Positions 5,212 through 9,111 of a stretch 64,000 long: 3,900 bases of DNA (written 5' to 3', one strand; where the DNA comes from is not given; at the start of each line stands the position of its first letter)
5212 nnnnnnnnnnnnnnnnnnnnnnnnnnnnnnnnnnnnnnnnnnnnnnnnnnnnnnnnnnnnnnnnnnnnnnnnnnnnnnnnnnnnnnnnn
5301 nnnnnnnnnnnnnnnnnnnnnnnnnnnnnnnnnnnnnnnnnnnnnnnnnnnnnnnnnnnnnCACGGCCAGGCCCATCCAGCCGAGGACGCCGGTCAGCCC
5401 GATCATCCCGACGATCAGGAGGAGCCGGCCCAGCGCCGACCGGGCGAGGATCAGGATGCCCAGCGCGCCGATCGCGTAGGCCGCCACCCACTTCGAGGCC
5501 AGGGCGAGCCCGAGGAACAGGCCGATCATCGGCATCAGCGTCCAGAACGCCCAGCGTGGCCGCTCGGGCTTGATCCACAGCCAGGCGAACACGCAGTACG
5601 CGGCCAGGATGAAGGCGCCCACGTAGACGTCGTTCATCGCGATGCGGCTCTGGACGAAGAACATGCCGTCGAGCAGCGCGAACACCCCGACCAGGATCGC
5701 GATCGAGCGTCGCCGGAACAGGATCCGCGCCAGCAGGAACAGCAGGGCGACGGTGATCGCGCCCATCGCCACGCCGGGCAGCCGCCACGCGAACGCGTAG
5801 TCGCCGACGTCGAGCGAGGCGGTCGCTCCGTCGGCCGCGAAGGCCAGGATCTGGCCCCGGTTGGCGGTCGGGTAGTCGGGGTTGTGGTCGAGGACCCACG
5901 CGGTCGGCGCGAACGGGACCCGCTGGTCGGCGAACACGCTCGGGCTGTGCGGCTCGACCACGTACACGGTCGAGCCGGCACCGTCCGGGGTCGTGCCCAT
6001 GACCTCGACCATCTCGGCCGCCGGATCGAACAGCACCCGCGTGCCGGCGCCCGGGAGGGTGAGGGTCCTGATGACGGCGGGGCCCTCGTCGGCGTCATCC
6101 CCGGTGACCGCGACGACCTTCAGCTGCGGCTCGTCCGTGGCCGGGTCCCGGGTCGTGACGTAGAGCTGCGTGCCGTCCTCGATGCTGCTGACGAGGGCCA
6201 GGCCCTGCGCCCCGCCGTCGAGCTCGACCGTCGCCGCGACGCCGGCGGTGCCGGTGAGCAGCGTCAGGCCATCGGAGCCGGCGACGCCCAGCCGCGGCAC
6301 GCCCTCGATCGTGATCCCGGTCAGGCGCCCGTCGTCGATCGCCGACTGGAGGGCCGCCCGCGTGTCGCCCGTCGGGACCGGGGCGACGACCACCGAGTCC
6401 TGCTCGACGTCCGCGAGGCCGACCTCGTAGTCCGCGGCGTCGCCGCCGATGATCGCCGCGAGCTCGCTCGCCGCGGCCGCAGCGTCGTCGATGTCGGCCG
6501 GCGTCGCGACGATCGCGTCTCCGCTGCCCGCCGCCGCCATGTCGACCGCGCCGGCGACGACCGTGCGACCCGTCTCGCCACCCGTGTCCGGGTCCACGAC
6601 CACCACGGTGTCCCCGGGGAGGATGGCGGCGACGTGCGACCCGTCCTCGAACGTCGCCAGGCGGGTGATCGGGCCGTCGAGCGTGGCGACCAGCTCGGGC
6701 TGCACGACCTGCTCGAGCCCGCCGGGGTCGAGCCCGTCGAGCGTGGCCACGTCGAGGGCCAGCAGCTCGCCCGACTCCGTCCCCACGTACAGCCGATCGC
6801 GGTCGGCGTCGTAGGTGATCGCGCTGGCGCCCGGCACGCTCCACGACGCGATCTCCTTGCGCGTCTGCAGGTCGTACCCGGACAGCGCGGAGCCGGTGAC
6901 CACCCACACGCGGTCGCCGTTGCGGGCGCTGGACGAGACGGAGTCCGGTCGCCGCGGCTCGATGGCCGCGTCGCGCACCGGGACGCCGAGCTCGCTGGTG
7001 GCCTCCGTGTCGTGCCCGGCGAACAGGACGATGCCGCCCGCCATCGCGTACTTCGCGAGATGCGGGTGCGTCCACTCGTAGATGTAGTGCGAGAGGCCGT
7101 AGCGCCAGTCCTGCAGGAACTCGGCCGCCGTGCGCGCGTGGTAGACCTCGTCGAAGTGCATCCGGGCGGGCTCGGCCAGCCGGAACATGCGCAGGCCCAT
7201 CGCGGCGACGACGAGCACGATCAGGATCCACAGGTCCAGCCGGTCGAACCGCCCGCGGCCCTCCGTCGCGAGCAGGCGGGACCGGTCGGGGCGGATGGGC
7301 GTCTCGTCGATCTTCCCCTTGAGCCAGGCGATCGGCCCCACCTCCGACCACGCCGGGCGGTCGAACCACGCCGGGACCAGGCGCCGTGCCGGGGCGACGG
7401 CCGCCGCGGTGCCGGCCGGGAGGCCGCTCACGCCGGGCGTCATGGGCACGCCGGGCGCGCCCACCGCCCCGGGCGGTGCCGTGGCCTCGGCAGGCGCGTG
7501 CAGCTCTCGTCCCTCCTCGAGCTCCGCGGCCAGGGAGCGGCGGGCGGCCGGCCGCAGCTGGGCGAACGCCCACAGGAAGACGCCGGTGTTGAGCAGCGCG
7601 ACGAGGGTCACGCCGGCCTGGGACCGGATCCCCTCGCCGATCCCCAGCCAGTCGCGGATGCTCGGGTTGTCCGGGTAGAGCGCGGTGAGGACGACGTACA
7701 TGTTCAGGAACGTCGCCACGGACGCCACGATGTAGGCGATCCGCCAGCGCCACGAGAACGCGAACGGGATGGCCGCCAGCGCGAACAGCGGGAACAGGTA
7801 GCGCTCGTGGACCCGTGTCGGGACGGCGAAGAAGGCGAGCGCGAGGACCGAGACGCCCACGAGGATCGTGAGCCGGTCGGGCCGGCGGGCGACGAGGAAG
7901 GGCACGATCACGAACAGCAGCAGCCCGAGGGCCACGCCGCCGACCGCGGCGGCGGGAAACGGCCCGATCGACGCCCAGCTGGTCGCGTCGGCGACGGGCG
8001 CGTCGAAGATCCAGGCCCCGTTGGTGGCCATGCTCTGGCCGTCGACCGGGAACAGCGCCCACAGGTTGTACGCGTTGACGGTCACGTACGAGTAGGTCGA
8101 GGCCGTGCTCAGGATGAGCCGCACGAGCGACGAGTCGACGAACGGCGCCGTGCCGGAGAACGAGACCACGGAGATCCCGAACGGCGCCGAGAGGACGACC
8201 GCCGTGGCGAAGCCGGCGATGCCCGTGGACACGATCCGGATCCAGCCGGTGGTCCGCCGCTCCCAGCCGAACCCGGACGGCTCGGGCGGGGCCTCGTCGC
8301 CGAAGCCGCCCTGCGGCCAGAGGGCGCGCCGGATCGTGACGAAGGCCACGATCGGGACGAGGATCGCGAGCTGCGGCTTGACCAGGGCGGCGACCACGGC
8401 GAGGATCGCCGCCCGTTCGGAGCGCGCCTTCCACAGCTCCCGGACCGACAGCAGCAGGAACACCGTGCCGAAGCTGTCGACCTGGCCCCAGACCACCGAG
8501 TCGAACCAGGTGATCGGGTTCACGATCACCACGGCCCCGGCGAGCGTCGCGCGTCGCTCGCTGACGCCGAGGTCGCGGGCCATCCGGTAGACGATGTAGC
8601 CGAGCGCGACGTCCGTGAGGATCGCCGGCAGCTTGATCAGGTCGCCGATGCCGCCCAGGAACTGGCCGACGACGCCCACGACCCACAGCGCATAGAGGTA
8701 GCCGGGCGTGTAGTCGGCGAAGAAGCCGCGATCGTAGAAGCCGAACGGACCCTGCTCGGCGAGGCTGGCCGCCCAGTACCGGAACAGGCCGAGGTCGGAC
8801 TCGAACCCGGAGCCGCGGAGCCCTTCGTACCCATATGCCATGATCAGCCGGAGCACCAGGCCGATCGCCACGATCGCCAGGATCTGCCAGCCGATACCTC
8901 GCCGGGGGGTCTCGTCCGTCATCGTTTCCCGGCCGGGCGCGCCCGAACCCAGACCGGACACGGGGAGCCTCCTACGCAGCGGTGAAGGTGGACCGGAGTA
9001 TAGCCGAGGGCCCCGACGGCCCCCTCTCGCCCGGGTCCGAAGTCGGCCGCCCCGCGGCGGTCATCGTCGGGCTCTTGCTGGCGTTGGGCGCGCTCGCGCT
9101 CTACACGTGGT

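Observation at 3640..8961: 1773-aa polypeptide fusing two GT-C glycosyltransferase modules, with a ~400-aa propeller-like insert inside the PMT module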

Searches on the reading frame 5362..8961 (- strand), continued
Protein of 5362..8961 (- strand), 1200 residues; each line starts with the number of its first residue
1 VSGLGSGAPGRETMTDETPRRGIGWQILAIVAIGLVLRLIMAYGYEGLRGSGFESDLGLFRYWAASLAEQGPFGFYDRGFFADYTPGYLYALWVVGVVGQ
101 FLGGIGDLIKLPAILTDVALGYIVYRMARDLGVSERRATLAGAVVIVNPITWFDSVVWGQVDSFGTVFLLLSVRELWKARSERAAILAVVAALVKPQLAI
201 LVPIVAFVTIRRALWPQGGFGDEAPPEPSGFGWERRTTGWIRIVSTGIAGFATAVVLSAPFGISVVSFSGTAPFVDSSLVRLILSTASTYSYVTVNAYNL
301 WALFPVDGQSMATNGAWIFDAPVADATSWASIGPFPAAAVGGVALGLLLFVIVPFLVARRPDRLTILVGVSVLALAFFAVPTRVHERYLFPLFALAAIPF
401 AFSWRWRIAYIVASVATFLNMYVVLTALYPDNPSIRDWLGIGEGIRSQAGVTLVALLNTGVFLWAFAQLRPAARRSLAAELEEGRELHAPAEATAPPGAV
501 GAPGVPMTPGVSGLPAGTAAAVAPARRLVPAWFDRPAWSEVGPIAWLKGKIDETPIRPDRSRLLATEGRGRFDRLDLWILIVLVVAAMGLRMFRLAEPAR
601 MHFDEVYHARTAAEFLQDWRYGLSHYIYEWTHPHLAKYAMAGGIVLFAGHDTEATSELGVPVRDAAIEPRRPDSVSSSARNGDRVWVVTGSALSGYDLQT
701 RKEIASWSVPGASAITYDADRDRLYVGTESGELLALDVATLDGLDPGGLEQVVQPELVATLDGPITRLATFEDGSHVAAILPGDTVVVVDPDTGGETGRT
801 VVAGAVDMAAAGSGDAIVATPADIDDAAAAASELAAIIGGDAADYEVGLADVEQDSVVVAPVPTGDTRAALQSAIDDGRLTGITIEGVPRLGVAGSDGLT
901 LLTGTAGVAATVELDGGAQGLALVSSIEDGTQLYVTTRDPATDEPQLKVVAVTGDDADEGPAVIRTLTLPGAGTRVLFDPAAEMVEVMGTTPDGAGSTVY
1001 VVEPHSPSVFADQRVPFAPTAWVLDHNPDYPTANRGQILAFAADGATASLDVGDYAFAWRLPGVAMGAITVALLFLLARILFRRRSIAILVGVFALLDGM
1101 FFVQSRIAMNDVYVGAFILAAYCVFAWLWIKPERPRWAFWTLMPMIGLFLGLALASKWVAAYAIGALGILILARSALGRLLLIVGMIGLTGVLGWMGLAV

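Call 70: find_related_loci(query=P0195, collection=genome_contigs, flank=6000)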
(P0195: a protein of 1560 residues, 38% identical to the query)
Query P0195 (1560 aa) in genome_contigs; peptide patterns used: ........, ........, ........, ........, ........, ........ (x = any residue, [..] = any of these).
600 stretches matched a pattern (row limit reached: there are more); 591 encode a relative of the query (tblastn E <= 1e-3); the best 80 are kept; 79 distinct loci.
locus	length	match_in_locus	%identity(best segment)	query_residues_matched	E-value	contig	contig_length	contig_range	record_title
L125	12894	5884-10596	80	1-1560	0e+0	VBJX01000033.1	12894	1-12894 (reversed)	MAG: Chloroflexi bacterium isolate CF_167 14_1009_16_40cm_scaffold_14393, whole genome shotgun sequence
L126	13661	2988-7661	70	1-1559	0e+0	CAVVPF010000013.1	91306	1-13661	MAG: uncultured Chloroflexia bacterium isolate MFD03638.bin.2.5 genome assembly, contig: contig_264, whole genome shotgu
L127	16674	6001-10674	69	1-1559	0e+0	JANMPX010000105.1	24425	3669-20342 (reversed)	MAG: Chloroflexota bacterium isolate OTE_51_metabat_371 OTE_51_k141_1584967, whole genome shotgun sequence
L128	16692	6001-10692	66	1-1554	0e+0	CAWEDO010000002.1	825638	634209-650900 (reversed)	MAG: uncultured Chloroflexia bacterium isolate MFD04944.bin.1.320 genome assembly, contig: contig_38707, whole genome sh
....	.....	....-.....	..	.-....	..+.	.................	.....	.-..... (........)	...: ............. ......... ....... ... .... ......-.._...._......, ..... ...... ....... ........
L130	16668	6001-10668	65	1-1554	0e+0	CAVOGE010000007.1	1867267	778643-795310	MAG: uncultured Chloroflexia bacterium isolate MFD09964.bin.1.336 genome assembly, contig: contig_6347, whole genome sho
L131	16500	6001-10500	63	3-1506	0e+0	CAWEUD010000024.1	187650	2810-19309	MAG: uncultured Chloroflexia bacterium isolate MFD05684.bin.3.306 genome assembly, contig: contig_56184, whole genome sh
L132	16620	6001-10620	63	3-1540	0e+0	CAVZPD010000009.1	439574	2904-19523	MAG: uncultured Chloroflexia bacterium isolate MFD05684.bin.1.297 genome assembly, contig: contig_17277, whole genome sh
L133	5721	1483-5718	67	1-1421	0e+0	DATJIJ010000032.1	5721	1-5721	MAG TPA_asm: Candidatus Methylomirabilota bacterium isolate SMAG_U15535 k141_10463133, whole genome shotgun sequence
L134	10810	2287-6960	68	1-1559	0e+0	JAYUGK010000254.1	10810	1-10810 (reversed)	MAG: Chloroflexota bacterium isolate GFS_8085 GFS_8085_253, whole genome shotgun sequence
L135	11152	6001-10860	57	1-1556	0e+0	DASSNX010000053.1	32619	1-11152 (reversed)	MAG TPA_asm: Candidatus Limnocylindria bacterium isolate SMAG_U1237 k141_261033, whole genome shotgun sequence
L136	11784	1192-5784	56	1-1556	0e+0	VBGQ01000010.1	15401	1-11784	MAG: Chloroflexi bacterium isolate CF_82 14_0927_02_20cm_scaffold_3651, whole genome shotgun sequence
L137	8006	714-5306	54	1-1558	0e+0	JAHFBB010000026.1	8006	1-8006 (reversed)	MAG: Chloroflexota bacterium isolate nzgw189 NODE_2659_length_8007_cov_4.471976, whole genome shotgun sequence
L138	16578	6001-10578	56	1-1530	0e+0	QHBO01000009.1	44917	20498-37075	MAG: Chloroflexi bacterium isolate RRmetagenome_bin18 antarctic_groopm_ref2_bin_258_contig_1493, whole genome shotgun se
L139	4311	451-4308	66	1-1294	0e+0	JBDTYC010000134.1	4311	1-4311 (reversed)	MAG: Chloroflexota bacterium isolate cluster4_bin.130 NODE_90978_length_4311_cov_8.488722, whole genome shotgun sequence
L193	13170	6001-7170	35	1-431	4e-33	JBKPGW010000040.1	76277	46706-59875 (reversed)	MAG: Actinomycetota bacterium isolate HAY_GB_MAG_00026 HAY_GB_000000013761, whole genome shotgun sequence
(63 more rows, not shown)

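Call 80: search_protein_families(library=pfam, proteins=[L193:1695-2645:+, L193:2720-5212:+, L193:5360-5968:+, L193:5725-7419:+, L193:7379-8209:+, L193:7548-9098:+, L193:9799-11112:+, L193:10898-11842:+, L193:11996-12841:-, L193:720-1658:-], max_evalue=0.001)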
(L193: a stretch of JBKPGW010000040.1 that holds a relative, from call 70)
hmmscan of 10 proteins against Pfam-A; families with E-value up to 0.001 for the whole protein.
L193:1695-2645:+ (316 aa): 4 families
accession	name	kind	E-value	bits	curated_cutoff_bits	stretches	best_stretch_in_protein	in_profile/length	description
PF00535.33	Glycos_transf_2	-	6.6e-25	88.4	23.3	1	6-168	1-164/168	Glycosyl transferase family 2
PF13641.12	Glyco_tranf_2_3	-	2.8e-19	70.5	27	1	3-217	1-221/230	Glycosyltransferase like family 2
PF10111.15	Glyco_tranf_2_2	-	4.4e-08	33.4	27.3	1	32-202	27-211/276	Glycosyltransferase like family 2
PF13632.12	Glyco_trans_2_3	-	8e-06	26.2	27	1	114-228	27-144/198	Glycosyl transferase family group 2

L193:2720-5212:+ (830 aa): 5 families
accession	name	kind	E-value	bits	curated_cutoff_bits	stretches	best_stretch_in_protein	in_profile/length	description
PF13290.12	CHB_HEX_C_1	-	1.2e-48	163.4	22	3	476-539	3-63/67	Chitobiase/beta-hexosaminidase C-terminal domain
PF13287.12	Fn3_assoc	-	8.4e-38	128.7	23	3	494-542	7-55/59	Fn3 associated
PF17957.7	Big_7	-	2.2e-22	79.9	24.1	1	740-810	1-70/70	Bacterial Ig domain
PF01522.26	Polysacc_deac_1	-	2.9e-20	72.9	23.1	1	221-342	4-122/124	Polysaccharide deacetylase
PF12245.14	Big_3_2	-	7.5e-05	23.4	23.3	0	699-736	84-121/122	Bacterial Ig-like domain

L193:5360-5968:+ (202 aa): 0 families

L193:5725-7419:+ (564 aa): 0 families

L193:7379-8209:+ (276 aa): 0 families

L193:7548-9098:+ (516 aa): 2 families
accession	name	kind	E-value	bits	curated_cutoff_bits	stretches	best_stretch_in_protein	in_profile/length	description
PF13231.12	PMT_2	-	2.6e-13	51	26.1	1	88-240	2-152/160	Dolichyl-phosphate-mannose-protein mannosyltransferase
PF02366.24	PMT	-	1.7e-08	34.7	22.7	1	100-253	74-241/245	Dolichyl-phosphate-mannose-protein mannosyltransferase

L193:9799-11112:+ (437 aa): 1 family
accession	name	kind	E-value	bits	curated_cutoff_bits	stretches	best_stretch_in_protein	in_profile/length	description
PF01522.26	Polysacc_deac_1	-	4.5e-12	46.4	23.1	1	279-379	34-123/124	Polysaccharide deacetylase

L193:10898-11842:+ (314 aa): 0 families

L193:11996-12841:- (281 aa): 3 families
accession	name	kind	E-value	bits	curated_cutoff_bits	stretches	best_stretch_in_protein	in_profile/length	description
PF00535.33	Glycos_transf_2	-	3.5e-19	69.8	23.3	1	4-169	2-167/168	Glycosyl transferase family 2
PF13641.12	Glyco_tranf_2_3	-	1.9e-09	38.3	27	1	2-221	3-219/230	Glycosyltransferase like family 2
PF13704.12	Glyco_tranf_2_4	-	0.00061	20.7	27.5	0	11-67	3-54/98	Glycosyl transferase family 2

L193:720-1658:- (312 aa): 0 families

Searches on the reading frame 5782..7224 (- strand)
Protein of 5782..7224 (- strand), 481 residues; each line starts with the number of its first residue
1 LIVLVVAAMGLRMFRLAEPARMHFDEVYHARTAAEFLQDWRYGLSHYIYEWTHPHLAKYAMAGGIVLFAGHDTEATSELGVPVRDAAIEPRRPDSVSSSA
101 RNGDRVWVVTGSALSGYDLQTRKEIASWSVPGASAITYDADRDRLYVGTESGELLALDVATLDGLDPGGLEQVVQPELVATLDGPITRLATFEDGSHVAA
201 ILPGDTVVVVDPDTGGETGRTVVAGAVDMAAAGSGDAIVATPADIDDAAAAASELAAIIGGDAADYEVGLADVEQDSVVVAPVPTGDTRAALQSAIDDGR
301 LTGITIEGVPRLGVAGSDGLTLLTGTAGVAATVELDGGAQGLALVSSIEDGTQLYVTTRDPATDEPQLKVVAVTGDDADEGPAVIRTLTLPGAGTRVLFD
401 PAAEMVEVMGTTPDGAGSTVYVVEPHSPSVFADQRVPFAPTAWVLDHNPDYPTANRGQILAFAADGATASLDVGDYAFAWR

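Call 8: search_protein_families(library=pfam, proteins=[window:5782-7224:-, window:5812-7044:-], max_evalue=10)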
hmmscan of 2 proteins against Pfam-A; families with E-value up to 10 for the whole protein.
window:5782-7224:- (481 aa): 3 families
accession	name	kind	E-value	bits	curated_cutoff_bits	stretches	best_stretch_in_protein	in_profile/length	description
PF13360.13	PQQ_2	-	0.0024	18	27.6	1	91-161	157-226/233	Outer membrane protein assembly factor BamB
PF10387.14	DUF2442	-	0.18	12.5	23.9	1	134-173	2-40/72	Protein of unknown function (DUF2442)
PF02366.24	PMT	-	0.41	10.6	22.7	1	3-61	2-53/245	Dolichyl-phosphate-mannose-protein mannosyltransferase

window:5812-7044:- (411 aa): 2 families
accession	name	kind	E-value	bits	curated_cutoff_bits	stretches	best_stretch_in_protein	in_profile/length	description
PF13360.13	PQQ_2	-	0.0073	16.4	27.6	1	31-101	157-226/233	Outer membrane protein assembly factor BamB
PF10387.14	DUF2442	-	0.2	12.3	23.9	1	74-113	2-40/72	Protein of unknown function (DUF2442)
